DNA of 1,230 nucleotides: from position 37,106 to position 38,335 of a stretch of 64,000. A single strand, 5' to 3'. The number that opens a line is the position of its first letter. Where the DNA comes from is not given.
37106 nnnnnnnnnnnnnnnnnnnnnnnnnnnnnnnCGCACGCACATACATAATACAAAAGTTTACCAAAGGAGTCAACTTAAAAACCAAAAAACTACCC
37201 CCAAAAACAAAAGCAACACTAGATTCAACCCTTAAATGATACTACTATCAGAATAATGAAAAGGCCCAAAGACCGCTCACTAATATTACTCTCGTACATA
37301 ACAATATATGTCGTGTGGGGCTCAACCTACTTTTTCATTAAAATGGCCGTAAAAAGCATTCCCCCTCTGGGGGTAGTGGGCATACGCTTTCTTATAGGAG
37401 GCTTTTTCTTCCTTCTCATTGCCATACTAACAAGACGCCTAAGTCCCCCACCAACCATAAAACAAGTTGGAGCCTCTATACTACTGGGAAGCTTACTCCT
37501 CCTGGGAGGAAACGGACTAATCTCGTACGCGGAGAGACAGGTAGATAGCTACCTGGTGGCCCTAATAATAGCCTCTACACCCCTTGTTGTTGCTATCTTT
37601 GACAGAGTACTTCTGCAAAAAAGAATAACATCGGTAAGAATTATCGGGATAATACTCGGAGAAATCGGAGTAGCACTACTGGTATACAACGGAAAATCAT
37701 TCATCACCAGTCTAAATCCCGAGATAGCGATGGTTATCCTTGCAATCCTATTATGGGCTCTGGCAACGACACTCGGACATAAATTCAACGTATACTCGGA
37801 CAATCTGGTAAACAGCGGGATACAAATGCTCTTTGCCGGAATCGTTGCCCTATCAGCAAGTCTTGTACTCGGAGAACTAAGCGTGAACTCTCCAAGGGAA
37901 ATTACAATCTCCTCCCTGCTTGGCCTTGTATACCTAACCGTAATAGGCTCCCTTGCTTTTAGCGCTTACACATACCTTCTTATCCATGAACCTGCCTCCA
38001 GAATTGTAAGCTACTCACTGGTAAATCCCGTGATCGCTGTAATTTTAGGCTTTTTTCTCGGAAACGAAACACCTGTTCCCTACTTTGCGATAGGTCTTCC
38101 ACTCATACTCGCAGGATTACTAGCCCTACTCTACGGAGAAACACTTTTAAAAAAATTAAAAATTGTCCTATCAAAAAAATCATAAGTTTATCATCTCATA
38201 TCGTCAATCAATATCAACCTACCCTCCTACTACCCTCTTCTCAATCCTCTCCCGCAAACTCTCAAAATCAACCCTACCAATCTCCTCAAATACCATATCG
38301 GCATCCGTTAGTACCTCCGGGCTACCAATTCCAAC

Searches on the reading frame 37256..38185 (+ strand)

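Call 8: search_protein_families(library=pfam, proteins=[window:37256-38185:+])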
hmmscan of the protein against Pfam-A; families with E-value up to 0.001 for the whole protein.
window:37256-38185:+ (309 aa): 2 families
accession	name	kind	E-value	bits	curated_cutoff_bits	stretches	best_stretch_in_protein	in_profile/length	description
PF00892.27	EamA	-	4.6e-35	121.3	28.2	2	13-143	6-134/135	EamA-like transporter family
PF16913.11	PUNUT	-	0.00025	20.8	30.6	1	70-151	73-153/321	Purine nucleobase transmembrane transport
